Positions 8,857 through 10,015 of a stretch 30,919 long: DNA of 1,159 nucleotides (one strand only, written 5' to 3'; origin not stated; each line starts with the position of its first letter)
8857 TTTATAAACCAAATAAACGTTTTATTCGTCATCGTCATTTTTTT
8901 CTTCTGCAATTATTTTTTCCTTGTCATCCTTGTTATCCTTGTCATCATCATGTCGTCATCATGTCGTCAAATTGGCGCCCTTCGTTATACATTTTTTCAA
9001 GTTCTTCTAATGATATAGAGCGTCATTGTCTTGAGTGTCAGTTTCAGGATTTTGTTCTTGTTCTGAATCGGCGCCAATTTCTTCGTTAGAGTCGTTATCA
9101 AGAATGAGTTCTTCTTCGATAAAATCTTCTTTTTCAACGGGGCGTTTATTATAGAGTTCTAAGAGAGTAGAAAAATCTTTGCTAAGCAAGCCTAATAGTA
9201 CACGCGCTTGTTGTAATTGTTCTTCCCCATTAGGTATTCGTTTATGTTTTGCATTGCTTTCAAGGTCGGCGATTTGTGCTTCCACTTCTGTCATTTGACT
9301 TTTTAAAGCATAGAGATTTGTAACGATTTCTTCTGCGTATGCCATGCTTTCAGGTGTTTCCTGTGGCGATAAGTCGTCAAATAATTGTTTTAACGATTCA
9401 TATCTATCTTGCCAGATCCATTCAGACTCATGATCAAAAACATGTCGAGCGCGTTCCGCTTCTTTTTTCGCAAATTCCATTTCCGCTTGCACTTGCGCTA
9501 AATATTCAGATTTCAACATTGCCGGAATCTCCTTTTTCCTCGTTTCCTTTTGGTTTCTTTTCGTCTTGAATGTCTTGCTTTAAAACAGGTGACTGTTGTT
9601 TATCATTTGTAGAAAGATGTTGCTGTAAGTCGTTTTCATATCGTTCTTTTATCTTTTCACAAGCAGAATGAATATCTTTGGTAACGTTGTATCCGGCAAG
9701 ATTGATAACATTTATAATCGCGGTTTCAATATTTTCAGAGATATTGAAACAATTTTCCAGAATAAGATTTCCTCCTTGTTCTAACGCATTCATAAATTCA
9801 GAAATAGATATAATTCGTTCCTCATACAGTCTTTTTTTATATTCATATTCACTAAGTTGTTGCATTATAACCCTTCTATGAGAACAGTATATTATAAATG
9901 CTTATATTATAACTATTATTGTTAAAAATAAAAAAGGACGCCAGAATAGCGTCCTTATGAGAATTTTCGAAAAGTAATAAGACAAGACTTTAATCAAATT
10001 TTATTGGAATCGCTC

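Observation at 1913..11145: Seven copies of a bipartite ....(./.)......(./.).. motif beside an element-encoded sigma factor: probable private regulon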

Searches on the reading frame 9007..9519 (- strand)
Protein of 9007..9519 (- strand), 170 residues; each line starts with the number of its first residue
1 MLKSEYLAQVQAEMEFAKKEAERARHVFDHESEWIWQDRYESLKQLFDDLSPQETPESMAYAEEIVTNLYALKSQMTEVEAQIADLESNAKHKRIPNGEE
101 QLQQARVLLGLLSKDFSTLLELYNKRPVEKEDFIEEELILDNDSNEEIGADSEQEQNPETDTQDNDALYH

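Call 21: search_protein_families(library=pfam, proteins=[window:9007-9519:-], max_evalue=5)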
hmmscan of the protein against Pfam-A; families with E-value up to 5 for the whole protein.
window:9007-9519:- (170 aa): 1 family
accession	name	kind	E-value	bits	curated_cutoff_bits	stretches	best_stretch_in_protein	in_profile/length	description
PF03961.19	FapA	-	0.082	12.9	31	1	29-93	169-229/272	Flagellar Assembly Protein A beta solenoid domain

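Call 84: search_protein_families(library=padloc, proteins=[window:9007-9519:-], max_evalue=0.01)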
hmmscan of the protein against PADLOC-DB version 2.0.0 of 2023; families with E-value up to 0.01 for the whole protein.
window:9007-9519:- (170 aa): 0 families

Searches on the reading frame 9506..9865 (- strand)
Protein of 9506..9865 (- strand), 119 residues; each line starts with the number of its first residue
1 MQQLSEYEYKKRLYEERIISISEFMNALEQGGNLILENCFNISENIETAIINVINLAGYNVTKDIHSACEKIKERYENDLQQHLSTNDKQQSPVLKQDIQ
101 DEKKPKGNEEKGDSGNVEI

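Call 21: search_protein_families(library=pfam, proteins=[window:9506-9865:-], max_evalue=5)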
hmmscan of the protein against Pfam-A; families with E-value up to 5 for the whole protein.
window:9506-9865:- (119 aa): 4 families
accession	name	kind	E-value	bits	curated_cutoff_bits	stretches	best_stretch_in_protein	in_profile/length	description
PF11938.13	DUF3456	-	0.0038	18.1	21.1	1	56-92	101-136/150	TLR4 regulator and MIR-interacting MSAP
PF17303.7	DUF5352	-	0.019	15.3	25.6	1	19-103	9-98/165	Family of unknown function (DUF5352)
PF00104.35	Hormone_recep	-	0.028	14.3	23.5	1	53-90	139-179/213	Ligand-binding domain of nuclear hormone receptor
PF24983.1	DUF7774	-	0.045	14.3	26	1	26-95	24-94/97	Domain of unknown function (DUF7774)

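Call 84: search_protein_families(library=padloc, proteins=[window:9506-9865:-], max_evalue=0.01)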
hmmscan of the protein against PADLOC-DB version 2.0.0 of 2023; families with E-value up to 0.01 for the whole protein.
window:9506-9865:- (119 aa): 0 families
